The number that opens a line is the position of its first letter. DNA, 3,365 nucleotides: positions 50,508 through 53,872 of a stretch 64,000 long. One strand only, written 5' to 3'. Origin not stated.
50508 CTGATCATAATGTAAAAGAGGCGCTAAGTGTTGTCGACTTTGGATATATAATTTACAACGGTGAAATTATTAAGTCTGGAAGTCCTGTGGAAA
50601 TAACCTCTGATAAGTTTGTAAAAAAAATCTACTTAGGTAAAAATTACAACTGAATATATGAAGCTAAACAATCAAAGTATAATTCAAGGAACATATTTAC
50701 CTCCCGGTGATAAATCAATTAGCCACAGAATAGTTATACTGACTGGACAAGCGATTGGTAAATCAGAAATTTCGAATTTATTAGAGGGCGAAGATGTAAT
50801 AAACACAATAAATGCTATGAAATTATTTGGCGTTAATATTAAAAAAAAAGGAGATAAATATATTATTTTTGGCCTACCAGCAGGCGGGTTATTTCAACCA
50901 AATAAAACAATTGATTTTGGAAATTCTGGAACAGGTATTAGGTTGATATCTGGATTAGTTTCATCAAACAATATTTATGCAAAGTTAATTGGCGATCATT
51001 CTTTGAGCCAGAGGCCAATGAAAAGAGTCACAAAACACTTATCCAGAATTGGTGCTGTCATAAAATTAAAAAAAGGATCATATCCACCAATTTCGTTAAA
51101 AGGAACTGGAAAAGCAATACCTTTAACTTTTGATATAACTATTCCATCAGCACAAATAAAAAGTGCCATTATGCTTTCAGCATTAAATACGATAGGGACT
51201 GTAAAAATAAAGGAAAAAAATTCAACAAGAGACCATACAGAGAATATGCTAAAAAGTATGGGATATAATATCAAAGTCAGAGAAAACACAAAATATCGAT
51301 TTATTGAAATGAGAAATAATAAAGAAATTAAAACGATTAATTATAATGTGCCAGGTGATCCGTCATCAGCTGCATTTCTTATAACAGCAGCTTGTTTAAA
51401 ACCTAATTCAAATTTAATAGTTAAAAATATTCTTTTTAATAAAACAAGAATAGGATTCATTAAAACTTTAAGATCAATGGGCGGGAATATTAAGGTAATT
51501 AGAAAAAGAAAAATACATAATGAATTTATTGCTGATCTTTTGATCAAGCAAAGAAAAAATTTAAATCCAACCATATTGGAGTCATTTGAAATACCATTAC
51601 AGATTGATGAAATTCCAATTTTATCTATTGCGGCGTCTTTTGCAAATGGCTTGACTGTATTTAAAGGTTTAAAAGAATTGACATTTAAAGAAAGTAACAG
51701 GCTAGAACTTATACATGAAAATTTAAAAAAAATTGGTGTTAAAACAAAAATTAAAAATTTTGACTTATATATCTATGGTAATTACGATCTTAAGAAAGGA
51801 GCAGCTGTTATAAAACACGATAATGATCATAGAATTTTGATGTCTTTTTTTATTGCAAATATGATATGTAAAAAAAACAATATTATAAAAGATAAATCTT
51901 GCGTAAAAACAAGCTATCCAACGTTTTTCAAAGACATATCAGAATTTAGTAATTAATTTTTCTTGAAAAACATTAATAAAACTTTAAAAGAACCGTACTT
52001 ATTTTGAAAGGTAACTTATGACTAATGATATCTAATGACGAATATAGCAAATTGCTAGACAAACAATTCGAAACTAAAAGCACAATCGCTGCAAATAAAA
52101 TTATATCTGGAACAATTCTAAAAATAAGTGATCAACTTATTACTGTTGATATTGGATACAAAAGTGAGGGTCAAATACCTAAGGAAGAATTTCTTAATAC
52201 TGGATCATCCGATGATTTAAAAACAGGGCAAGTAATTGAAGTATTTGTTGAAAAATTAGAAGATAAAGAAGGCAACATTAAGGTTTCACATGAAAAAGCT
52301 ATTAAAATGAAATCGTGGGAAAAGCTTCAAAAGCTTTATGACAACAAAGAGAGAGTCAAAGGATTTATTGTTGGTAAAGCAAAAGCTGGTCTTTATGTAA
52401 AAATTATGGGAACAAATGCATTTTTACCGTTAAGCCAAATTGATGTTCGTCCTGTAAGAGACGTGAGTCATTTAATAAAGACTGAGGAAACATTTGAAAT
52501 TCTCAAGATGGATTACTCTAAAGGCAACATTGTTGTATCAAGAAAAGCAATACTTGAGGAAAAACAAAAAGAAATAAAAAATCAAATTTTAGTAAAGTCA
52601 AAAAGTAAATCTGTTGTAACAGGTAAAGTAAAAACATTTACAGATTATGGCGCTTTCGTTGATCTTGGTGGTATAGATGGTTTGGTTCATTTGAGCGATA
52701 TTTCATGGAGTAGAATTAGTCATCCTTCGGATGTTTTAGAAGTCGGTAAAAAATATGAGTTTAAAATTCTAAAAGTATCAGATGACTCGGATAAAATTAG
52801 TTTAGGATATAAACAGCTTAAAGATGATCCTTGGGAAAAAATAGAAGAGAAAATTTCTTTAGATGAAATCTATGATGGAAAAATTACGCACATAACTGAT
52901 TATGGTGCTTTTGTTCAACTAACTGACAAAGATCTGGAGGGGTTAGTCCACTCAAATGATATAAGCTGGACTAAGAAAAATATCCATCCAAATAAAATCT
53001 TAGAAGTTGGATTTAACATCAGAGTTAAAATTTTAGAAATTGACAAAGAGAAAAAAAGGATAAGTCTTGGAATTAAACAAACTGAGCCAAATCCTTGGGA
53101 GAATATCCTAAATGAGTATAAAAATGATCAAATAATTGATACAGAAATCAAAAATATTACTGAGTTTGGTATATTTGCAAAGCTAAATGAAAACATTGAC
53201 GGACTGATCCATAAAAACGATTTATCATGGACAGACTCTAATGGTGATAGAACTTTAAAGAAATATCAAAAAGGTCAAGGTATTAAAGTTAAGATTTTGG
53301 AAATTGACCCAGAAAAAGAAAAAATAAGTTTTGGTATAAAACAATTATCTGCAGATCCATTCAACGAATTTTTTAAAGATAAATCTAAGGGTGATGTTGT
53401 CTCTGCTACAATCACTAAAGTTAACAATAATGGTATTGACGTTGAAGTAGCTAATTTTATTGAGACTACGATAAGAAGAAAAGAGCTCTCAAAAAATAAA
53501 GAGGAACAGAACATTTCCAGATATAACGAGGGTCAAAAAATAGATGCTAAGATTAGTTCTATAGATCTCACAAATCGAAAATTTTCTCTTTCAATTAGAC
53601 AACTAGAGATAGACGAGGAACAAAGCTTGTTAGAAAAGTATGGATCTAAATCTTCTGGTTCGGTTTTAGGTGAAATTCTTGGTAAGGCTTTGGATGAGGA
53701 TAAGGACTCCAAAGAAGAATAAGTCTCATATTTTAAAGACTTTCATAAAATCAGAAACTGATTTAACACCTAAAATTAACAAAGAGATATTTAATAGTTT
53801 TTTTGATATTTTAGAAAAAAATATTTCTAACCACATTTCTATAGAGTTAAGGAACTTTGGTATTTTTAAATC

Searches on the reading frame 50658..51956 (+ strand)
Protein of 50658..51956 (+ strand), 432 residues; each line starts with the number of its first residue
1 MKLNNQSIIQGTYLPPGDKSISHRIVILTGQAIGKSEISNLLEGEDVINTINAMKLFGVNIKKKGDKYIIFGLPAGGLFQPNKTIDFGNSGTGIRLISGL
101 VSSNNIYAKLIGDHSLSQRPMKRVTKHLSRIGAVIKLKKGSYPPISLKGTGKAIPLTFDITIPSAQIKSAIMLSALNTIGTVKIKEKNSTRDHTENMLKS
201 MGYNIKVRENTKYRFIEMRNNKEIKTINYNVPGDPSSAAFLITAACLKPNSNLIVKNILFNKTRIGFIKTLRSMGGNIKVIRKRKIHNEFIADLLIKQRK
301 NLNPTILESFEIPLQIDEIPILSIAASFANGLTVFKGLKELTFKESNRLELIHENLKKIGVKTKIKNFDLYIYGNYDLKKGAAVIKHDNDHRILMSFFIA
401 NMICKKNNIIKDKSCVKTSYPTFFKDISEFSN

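Call 99: search_protein_families(library=pfam, max_evalue=0.00001, proteins=[window:50658-51956:+])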
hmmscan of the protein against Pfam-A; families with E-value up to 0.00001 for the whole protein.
window:50658-51956:+ (432 aa): 1 family
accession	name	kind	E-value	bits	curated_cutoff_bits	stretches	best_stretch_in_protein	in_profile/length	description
PF00275.25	EPSP_synthase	-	3.1e-85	286.9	22.8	1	6-426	4-416/417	EPSP synthase (3-phosphoshikimate 1-carboxyvinyltransferase)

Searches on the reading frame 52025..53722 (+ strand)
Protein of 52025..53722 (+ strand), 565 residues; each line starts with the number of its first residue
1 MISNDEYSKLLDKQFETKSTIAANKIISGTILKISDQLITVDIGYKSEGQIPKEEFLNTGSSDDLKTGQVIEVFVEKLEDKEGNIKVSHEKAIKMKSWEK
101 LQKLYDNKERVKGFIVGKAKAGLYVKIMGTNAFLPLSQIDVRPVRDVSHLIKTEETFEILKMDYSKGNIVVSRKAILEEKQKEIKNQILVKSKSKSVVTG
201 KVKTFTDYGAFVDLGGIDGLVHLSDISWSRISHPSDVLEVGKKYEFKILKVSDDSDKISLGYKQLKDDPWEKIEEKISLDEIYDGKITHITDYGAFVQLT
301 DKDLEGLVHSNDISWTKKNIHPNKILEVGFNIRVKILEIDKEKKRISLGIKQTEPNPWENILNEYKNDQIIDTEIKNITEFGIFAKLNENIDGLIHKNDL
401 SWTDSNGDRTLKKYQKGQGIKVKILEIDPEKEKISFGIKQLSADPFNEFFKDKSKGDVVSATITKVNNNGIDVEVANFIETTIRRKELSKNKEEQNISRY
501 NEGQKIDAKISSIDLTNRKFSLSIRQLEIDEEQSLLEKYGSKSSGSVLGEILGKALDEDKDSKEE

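Call 99: search_protein_families(library=pfam, max_evalue=0.00001, proteins=[window:52025-53722:+])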
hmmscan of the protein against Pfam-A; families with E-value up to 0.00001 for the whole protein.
window:52025-53722:+ (565 aa): 4 families
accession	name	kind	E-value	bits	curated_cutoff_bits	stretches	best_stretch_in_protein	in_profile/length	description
PF00575.29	S1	-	1.1e-81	269.7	22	6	195-263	5-74/74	S1 RNA binding domain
PF21710.3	Spt6_S1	-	2.2e-23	82.8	27.5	1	455-526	16-88/91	Spt6, S1/OB domain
PF23459.1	S1_RRP5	-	5.8e-15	56.1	27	0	455-523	3-71/72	RRP5 S1 domain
PF13509.12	S1_2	-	3.2e-06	27.6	21.8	0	285-314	7-35/61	S1 domain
